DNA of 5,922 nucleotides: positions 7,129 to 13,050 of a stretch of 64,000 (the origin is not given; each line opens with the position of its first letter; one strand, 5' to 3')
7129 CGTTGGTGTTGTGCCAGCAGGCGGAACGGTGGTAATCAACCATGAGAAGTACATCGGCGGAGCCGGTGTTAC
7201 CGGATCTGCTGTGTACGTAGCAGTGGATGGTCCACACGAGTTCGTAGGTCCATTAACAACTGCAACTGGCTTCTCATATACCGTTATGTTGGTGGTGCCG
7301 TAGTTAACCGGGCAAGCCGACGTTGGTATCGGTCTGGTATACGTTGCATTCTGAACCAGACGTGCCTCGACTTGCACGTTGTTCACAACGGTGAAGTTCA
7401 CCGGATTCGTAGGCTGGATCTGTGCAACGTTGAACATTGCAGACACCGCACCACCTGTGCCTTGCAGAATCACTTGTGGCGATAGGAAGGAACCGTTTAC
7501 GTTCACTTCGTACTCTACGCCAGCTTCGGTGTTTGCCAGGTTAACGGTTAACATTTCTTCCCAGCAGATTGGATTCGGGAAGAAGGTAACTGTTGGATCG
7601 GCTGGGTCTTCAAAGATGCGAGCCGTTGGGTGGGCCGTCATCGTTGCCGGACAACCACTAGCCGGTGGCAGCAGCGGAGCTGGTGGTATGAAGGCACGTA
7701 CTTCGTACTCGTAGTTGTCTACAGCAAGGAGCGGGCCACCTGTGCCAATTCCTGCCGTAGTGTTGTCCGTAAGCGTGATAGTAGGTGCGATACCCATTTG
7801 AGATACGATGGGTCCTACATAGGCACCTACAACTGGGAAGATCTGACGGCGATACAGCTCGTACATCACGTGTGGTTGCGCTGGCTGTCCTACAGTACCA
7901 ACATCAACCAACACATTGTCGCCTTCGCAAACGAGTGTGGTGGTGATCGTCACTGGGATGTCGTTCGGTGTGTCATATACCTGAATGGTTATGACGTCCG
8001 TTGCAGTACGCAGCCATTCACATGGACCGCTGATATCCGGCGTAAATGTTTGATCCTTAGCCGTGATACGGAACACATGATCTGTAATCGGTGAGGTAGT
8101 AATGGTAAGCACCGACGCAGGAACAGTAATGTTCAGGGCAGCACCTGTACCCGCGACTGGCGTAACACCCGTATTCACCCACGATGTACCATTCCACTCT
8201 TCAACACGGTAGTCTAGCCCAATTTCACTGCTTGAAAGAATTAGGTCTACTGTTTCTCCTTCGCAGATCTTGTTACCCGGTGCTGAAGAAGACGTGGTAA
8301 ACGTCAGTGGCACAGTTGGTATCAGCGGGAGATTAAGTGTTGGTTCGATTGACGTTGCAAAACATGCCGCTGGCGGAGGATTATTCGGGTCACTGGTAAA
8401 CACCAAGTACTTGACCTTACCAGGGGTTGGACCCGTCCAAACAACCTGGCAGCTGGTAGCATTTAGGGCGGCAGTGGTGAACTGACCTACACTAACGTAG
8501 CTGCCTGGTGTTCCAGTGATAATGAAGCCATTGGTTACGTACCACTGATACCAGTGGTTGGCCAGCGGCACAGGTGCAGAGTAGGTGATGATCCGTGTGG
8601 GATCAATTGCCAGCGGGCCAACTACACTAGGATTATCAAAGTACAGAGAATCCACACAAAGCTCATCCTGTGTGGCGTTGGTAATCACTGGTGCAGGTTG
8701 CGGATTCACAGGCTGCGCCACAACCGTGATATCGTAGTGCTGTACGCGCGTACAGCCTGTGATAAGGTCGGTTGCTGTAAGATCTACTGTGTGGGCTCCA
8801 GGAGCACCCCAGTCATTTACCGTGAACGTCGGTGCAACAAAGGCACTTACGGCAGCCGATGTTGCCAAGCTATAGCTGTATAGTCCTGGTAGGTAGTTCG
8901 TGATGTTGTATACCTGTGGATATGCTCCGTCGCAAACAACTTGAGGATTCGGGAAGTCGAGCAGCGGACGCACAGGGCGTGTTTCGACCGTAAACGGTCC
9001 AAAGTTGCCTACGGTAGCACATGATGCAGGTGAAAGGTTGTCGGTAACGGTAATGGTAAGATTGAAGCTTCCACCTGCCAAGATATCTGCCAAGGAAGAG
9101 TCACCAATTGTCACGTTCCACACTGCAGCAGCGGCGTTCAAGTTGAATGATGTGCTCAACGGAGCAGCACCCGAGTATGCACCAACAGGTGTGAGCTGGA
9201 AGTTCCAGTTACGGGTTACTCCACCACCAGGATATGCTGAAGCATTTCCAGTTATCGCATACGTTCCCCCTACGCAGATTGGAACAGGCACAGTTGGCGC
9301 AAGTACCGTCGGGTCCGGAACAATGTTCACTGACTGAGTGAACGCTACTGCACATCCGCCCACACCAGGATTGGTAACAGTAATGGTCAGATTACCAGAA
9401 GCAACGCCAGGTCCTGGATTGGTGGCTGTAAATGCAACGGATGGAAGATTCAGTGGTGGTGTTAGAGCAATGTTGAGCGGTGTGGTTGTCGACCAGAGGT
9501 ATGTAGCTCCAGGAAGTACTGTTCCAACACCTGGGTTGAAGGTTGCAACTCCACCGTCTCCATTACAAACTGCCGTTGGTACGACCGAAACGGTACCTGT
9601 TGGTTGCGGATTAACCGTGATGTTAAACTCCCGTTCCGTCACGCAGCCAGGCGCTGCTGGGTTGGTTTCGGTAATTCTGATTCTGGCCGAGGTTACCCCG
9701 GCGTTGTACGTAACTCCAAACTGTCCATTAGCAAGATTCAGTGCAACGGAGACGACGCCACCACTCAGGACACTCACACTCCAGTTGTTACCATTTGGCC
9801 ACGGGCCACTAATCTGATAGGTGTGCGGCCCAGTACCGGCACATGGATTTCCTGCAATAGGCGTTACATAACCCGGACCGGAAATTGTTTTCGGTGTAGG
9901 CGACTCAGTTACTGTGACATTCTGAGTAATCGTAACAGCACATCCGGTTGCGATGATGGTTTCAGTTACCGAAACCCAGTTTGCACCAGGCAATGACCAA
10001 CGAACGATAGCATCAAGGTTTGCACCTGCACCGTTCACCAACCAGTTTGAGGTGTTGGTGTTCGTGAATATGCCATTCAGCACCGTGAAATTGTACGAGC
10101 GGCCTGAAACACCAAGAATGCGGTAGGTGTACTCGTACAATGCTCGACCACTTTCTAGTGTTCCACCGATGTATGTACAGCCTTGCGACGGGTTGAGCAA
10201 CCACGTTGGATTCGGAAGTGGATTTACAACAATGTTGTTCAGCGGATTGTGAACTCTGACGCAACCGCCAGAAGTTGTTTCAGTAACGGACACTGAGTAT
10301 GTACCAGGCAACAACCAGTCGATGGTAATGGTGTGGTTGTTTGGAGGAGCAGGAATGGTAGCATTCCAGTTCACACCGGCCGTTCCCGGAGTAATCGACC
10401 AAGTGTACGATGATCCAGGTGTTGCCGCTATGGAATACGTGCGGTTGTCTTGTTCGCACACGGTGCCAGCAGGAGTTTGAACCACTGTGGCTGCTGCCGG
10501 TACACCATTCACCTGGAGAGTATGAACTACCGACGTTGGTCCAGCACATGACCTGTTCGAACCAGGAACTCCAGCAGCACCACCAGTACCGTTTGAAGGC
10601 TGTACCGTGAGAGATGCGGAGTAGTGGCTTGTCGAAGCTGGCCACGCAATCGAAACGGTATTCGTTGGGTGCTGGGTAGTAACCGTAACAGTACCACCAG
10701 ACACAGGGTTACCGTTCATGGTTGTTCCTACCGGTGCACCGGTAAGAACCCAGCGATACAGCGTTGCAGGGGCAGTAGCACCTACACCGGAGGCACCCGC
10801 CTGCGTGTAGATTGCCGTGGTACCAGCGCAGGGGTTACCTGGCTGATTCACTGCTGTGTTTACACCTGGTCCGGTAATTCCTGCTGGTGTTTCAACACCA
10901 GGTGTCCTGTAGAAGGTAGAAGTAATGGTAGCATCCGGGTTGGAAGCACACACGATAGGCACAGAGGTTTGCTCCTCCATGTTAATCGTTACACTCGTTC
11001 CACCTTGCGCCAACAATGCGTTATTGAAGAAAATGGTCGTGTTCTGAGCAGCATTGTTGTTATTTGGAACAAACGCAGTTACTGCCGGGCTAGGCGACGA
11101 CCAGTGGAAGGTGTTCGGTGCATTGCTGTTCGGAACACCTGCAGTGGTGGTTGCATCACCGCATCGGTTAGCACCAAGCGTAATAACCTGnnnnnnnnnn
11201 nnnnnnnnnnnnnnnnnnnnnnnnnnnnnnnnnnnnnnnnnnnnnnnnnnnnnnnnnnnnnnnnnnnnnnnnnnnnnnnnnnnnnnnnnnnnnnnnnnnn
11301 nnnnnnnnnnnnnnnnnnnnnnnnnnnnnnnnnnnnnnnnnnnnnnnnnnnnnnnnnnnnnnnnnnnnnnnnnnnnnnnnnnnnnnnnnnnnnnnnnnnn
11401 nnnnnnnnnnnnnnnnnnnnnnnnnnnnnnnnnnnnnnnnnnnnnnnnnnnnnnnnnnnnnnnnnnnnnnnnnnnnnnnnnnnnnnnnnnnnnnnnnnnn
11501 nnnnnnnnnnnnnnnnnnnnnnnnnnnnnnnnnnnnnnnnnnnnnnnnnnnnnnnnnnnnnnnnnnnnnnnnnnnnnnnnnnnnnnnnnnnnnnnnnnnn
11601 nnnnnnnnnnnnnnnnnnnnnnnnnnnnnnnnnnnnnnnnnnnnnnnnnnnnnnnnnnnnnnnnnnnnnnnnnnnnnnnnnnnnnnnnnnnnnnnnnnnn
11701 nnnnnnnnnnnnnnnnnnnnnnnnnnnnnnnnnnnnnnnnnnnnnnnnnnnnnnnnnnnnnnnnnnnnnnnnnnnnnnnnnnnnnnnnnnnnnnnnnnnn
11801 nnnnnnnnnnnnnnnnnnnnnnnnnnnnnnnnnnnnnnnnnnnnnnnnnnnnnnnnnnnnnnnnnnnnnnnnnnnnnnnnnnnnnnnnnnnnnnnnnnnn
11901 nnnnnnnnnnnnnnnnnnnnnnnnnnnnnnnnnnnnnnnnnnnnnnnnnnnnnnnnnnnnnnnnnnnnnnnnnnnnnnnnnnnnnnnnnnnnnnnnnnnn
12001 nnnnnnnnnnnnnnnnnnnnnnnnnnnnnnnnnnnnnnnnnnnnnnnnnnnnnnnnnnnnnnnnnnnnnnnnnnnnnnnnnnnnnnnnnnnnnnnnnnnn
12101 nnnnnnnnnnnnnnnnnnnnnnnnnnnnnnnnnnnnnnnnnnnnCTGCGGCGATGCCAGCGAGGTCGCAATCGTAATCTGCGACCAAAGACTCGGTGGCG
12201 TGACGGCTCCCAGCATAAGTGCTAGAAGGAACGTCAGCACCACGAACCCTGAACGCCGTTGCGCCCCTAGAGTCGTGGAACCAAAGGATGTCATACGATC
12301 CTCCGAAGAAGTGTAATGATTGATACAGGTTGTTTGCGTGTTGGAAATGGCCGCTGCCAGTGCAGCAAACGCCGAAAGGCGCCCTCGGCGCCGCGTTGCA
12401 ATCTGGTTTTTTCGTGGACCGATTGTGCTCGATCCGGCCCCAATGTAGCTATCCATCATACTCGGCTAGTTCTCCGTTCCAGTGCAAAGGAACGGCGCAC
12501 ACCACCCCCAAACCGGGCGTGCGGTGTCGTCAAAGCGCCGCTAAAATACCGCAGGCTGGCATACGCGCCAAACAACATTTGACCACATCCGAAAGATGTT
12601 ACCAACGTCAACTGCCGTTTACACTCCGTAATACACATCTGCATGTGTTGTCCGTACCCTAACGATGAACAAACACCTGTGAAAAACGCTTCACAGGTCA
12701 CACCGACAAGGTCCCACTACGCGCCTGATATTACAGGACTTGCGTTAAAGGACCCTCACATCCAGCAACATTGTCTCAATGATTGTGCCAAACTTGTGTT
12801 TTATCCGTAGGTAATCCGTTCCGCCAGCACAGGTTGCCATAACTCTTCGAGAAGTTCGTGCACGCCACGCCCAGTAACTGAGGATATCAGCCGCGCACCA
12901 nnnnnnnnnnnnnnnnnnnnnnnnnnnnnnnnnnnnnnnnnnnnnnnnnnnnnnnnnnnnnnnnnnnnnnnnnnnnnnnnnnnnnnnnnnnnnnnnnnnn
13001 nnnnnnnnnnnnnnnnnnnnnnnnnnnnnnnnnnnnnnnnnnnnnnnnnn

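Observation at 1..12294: Giant >4,100-aa T9SS cargo with NIDO-like head and ~40 Cys-pair Ig-like repeats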

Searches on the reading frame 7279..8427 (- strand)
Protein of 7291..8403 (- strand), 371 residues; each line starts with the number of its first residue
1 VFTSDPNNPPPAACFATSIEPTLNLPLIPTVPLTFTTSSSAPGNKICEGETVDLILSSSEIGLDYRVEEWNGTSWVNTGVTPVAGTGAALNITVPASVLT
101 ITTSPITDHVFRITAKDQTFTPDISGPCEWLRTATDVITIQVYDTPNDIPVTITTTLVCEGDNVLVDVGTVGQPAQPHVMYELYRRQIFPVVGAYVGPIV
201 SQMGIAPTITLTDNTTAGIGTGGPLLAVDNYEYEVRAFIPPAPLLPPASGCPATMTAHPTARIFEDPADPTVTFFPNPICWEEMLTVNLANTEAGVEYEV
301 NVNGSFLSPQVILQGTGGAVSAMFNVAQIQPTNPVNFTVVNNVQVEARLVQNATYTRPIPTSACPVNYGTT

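Call 16: search_protein_families(library=pfam, proteins=[window:7291-8403:-], max_evalue=10)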
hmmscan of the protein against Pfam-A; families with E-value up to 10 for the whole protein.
window:7291-8403:- (371 aa): 0 families

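Call 61: find_homologous_proteins(query=A4, max_evalue=0.001)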
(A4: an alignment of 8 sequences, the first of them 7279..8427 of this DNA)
Query A4 (8 sequences): 8000 candidates shared short words with the query, none scored E <= 0.001.

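Call 71: predict_structure(alignment_id=A5)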
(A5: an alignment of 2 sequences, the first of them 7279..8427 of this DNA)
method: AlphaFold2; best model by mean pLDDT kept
length: 383 residues; sequences in the alignment: 2
mean_pLDDT: 36.4   pTM: 0.25
mean pLDDT of the five models: 36.4, 33.2, 32.6, 32.3, 31.4
residues with pLDDT >= 90: 0; 70-90: 0; 50-70: 36; < 50: 347
segments of 3 or more residues with pLDDT < 50: 1-84, 87-292, 312-315, 335-383
pLDDT, mean of each block of 10 residues (from residue 1): 36 39 25 32 35 33 40 43 45 39 28 32 36 39 37 34 38 37 35 34 31 27 27 30 31 26 28 32 31 50 52 50 58 48 34 44 37 30 28
secondary structure, 60 per line:
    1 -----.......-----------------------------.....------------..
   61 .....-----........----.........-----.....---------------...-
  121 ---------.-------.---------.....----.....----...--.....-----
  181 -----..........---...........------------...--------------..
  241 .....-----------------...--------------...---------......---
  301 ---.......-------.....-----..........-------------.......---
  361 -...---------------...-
elements in order: E6-12 E42-46 E59-65 E71-78 E83-91 E97-101 E117-119 E148-152 E157-161 E166-168 E171-175 E186-195 H199-209 E239-245 E263-265 E280-282 E292-297 E304-310 E318-322 E328-333 H334-337 E351-357 E362-364 E380-382

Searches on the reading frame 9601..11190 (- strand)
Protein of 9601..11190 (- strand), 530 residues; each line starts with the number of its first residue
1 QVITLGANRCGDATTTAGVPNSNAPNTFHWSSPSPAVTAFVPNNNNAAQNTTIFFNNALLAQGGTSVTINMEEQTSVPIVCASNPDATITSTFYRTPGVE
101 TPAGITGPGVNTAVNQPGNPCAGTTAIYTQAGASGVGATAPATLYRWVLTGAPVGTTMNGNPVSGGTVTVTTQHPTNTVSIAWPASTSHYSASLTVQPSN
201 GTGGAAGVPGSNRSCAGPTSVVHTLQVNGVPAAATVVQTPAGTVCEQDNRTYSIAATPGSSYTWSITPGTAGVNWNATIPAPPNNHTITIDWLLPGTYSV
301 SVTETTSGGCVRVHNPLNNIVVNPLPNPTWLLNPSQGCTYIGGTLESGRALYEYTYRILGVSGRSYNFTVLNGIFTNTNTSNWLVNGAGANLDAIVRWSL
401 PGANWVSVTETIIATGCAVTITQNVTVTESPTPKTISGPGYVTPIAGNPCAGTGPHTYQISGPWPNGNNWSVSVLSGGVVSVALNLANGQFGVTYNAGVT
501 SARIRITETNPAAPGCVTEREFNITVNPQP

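Call 6: search_protein_families(library=pfam, proteins=[window:9601-11190:-], max_evalue=10)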
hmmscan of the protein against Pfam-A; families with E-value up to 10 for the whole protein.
seq(530 aa): 2 families
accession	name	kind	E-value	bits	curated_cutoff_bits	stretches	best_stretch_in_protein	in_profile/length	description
PF07618.16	DUF1580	-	0.077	13.1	24.4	0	384-415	8-39/57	Protein of unknown function (DUF1580)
PF06744.18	IcmF_C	-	0.2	12.3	26.7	1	166-202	21-57/106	Type VI secretion protein IcmF C2-like domain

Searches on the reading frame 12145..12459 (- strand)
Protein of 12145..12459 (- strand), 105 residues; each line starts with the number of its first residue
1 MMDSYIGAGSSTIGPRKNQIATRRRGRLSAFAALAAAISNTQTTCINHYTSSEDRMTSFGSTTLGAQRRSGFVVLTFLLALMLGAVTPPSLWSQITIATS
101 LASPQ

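Call 81: search_protein_families(library=pfam, proteins=[window:12145-12459:-], max_evalue=10)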
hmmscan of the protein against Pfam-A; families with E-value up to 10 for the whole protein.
seq(105 aa): 0 families

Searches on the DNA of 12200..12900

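Call 70: search_rna_families(source=window, start=12200, end=12900, threshold=evalue, max_evalue=1)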
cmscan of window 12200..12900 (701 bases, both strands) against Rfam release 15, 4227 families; matches with E-value up to 1: 0.
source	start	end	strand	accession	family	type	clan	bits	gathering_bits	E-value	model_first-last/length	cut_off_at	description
